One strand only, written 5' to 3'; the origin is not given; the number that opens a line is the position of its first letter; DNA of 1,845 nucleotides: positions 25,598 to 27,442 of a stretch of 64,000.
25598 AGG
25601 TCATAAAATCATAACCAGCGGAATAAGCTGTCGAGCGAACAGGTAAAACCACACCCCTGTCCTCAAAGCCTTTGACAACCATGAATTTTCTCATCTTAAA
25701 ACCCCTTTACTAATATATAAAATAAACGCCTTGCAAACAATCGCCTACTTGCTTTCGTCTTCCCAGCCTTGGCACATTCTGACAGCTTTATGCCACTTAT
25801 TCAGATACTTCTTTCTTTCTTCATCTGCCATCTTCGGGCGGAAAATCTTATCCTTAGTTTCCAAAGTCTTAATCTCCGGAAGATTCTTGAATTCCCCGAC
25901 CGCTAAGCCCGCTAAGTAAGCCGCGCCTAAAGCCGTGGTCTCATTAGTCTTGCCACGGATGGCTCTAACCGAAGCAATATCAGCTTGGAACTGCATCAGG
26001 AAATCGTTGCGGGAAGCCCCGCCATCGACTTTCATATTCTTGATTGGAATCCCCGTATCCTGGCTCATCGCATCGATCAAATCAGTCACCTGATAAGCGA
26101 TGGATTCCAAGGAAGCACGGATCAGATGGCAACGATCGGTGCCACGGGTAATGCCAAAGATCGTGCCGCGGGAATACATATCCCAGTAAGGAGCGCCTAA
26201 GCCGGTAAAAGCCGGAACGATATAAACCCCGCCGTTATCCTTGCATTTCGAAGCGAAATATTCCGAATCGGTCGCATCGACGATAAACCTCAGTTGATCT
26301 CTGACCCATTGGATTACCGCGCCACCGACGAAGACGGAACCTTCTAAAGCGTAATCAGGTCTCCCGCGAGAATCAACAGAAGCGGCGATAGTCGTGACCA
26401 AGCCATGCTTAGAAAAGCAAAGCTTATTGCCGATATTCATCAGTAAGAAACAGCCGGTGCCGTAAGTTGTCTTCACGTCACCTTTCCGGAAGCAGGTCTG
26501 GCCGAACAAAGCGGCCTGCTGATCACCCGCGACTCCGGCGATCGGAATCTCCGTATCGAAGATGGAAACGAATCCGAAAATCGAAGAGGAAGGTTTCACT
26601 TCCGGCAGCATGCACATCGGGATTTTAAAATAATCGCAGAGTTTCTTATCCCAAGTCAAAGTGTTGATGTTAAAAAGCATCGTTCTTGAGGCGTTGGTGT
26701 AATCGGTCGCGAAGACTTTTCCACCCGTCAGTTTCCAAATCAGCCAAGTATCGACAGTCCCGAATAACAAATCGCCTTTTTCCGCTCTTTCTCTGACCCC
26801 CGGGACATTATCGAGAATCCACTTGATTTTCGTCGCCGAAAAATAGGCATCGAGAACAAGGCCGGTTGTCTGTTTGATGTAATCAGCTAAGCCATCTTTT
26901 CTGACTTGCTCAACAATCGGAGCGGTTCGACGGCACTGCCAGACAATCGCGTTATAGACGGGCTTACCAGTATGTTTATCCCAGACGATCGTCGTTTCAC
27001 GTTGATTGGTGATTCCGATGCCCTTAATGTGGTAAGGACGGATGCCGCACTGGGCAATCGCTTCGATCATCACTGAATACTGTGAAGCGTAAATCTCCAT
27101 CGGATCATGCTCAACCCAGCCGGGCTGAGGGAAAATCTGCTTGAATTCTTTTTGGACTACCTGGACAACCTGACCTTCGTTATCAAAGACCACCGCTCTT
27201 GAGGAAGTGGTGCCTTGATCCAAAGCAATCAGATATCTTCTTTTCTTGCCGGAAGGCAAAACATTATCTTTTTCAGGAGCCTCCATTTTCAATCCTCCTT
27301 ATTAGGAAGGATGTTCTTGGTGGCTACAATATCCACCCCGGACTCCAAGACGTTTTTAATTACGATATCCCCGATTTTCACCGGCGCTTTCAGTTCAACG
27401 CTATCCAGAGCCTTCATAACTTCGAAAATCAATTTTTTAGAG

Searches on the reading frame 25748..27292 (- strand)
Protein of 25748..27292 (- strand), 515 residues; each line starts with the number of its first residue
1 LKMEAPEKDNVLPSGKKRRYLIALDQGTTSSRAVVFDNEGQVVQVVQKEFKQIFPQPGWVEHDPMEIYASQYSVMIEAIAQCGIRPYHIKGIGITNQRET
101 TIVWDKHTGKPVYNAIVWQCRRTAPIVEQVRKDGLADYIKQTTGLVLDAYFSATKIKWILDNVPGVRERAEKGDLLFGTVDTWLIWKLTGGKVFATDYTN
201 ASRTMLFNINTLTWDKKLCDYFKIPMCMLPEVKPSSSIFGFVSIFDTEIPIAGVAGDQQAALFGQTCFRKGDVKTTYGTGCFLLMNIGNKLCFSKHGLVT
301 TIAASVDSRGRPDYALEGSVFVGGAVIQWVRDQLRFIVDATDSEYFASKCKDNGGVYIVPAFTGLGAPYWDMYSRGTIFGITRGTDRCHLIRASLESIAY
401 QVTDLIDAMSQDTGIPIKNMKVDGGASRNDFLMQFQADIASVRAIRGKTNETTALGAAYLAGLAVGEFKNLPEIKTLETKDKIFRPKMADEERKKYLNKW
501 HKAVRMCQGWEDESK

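Call 90: search_protein_families(library=pfam, proteins=[window:25748-27292:-], max_evalue=0.00001)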
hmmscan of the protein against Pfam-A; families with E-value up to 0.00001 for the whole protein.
window:25748-27292:- (515 aa): 2 families
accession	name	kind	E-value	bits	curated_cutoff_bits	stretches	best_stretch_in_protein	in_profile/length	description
PF00370.27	FGGY_N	-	1.7e-85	286.9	28.8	1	20-264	1-245/245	FGGY family of carbohydrate kinases, N-terminal domain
PF02782.22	FGGY_C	-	2.8e-43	148.5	27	1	275-464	3-197/198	FGGY family of carbohydrate kinases, C-terminal domain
